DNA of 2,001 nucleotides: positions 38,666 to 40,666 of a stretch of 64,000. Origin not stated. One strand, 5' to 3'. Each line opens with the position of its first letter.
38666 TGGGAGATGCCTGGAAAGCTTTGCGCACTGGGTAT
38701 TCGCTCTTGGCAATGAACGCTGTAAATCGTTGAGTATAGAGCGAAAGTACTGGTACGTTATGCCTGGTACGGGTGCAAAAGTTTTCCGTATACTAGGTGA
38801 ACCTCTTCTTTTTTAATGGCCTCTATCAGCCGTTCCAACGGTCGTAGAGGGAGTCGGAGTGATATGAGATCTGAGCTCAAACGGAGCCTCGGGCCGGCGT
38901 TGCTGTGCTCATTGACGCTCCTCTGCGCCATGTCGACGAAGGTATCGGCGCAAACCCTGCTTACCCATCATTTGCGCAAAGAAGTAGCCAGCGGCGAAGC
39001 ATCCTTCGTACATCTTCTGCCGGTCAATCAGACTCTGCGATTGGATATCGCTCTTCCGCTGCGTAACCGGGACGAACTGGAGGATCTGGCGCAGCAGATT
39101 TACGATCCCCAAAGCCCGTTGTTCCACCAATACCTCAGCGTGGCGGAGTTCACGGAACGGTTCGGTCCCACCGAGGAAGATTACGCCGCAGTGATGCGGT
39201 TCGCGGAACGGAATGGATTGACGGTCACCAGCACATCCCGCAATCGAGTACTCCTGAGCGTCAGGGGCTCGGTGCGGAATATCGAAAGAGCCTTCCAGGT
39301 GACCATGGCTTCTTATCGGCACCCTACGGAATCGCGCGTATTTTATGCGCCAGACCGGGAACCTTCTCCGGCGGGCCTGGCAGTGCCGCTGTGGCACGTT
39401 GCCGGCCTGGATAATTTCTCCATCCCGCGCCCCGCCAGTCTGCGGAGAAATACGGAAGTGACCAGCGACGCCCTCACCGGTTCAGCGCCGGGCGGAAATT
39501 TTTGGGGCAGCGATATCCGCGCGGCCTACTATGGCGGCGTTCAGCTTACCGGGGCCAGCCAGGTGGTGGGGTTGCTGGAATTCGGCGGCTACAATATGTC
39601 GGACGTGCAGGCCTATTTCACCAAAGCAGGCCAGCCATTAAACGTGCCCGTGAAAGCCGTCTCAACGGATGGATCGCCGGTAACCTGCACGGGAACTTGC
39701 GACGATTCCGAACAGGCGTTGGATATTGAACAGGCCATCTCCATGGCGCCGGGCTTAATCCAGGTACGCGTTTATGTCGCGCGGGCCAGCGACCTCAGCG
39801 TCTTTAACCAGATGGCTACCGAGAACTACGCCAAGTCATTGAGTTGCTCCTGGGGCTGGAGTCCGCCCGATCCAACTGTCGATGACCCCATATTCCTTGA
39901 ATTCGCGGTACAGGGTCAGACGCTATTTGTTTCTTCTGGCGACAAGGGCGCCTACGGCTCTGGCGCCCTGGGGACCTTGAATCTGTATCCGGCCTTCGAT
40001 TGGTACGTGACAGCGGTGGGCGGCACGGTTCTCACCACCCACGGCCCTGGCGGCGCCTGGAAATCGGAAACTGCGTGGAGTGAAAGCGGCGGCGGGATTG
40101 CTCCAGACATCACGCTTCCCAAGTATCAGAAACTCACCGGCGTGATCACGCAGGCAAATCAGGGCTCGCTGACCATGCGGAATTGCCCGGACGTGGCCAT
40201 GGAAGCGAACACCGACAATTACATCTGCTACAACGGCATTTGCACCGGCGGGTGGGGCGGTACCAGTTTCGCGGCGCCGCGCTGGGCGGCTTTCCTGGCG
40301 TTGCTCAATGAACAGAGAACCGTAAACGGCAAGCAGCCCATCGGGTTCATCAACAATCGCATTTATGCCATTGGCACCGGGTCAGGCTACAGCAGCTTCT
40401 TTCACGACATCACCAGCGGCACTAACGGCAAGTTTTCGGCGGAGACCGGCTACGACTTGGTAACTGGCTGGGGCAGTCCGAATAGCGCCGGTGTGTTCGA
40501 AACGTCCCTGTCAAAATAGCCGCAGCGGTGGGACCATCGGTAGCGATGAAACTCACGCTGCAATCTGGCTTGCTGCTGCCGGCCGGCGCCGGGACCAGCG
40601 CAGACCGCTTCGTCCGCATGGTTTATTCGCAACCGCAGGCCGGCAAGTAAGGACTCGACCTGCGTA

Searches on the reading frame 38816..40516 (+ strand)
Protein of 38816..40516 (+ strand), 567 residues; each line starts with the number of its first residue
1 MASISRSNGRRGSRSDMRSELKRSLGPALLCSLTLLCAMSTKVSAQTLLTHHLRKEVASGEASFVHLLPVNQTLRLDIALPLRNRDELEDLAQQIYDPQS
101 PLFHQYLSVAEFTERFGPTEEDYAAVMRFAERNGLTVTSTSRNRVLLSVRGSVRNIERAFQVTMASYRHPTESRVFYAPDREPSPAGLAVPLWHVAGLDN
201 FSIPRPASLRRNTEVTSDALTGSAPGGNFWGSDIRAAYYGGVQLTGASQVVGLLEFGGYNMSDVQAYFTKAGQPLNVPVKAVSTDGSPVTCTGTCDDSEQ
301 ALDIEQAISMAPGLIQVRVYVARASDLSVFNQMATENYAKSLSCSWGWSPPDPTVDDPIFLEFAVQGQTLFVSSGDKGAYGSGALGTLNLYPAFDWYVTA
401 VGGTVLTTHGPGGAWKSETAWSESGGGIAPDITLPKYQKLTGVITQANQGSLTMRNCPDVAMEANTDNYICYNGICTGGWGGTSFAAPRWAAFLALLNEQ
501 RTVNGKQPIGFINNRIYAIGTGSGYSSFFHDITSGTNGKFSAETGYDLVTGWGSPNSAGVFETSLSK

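Call 3: search_protein_families(library=pfam, proteins=[window:38816-40516:+], max_evalue=0.01)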
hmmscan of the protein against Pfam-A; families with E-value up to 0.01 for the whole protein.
window:38816-40516:+ (567 aa): 2 families
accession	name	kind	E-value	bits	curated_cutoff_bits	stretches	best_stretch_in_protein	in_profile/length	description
PF09286.16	Pro-kuma_activ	-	1.1e-29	103.9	23.5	1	63-201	4-143/143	Pro-kumamolisin, activation domain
PF00082.27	Peptidase_S8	-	1.7e-05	24.7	21.8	1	336-499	108-255/288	Subtilase family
